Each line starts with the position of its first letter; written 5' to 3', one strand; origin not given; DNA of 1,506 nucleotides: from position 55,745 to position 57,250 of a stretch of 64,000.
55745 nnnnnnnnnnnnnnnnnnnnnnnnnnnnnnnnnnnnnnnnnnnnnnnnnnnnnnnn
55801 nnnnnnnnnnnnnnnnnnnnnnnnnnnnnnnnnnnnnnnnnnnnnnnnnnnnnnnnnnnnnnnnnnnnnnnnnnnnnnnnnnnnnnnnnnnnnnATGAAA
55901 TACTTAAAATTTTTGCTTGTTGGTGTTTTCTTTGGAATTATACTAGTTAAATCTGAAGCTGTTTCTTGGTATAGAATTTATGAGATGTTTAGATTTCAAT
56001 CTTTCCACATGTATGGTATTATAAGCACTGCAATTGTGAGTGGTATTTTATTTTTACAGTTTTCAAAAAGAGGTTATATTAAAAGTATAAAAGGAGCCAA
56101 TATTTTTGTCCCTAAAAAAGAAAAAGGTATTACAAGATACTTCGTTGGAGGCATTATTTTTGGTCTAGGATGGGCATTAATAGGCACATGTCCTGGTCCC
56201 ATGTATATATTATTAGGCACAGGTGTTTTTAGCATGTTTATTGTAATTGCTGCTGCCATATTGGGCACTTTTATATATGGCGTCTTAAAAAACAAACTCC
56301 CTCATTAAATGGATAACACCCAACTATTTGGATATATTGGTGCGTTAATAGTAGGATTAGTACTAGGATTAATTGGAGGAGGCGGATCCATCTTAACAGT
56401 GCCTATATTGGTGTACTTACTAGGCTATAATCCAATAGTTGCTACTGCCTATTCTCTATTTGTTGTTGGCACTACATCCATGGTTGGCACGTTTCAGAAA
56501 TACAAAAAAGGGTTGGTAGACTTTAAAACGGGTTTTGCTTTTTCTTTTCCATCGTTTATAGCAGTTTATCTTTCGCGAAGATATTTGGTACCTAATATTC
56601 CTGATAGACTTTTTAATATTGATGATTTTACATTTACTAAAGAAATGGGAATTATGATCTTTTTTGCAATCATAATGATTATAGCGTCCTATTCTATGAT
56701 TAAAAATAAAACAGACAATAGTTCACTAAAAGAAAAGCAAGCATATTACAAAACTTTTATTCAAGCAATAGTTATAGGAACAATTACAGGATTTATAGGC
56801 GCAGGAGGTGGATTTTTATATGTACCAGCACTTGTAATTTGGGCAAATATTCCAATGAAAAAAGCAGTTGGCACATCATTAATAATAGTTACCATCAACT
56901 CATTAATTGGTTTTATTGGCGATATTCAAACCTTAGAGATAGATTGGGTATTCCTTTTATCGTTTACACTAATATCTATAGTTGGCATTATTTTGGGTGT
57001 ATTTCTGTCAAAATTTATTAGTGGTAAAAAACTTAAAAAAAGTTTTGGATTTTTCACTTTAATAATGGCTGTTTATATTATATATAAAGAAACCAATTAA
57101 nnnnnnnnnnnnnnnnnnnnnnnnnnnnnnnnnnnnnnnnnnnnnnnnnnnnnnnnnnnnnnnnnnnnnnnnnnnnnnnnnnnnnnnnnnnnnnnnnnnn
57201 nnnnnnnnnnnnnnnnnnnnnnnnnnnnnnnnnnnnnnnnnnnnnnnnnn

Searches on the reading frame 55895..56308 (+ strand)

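Call 3: search_protein_families(library=pfam, proteins=[window:55895-56308:+], max_evalue=0.01)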
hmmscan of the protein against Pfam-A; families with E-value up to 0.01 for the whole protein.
window:55895-56308:+ (137 aa): 2 families
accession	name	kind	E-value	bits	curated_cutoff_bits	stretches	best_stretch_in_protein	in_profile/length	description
PF20398.3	DUF6691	-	2e-11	44.8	27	1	1-133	1-135/142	Family of unknown function (DUF6691)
PF04143.19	Sulf_transp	-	2.5e-07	31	27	1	30-128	12-103/310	Sulphur transport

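Call 4: search_protein_families(library=ncbifam, proteins=[window:55895-56308:+], max_evalue=0.01)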
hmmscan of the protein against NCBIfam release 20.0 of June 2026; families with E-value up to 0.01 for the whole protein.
window:55895-56308:+ (137 aa): 2 families
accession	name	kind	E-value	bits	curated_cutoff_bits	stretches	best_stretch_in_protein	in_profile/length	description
NF052577.1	ThSTportTsuASprch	equivalog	0.00072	19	400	1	6-125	5-115/330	thiosulfate transporter TsuA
NF033796.1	selen_YedE_FdhT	exception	0.0019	17.4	350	1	7-130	220-334/387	selenium metabolism membrane protein YedE/FdhT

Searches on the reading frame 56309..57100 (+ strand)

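Call 3: search_protein_families(library=pfam, proteins=[window:56309-57100:+], max_evalue=0.01)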
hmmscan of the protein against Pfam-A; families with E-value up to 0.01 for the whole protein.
window:56309-57100:+ (263 aa): 1 family
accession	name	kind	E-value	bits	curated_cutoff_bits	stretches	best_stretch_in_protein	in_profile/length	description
PF01925.25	TauE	-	3e-44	151.9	32.6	1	10-256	3-236/237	Sulfite exporter TauE/SafE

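Call 4: search_protein_families(library=ncbifam, proteins=[window:56309-57100:+], max_evalue=0.01)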
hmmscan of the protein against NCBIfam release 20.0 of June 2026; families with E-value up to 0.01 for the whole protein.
window:56309-57100:+ (263 aa): 1 family
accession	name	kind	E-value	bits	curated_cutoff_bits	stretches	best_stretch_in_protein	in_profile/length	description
NF040961.1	MamO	equivalog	0.0072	14.7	800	1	141-203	521-585/648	magnetosome protein MamO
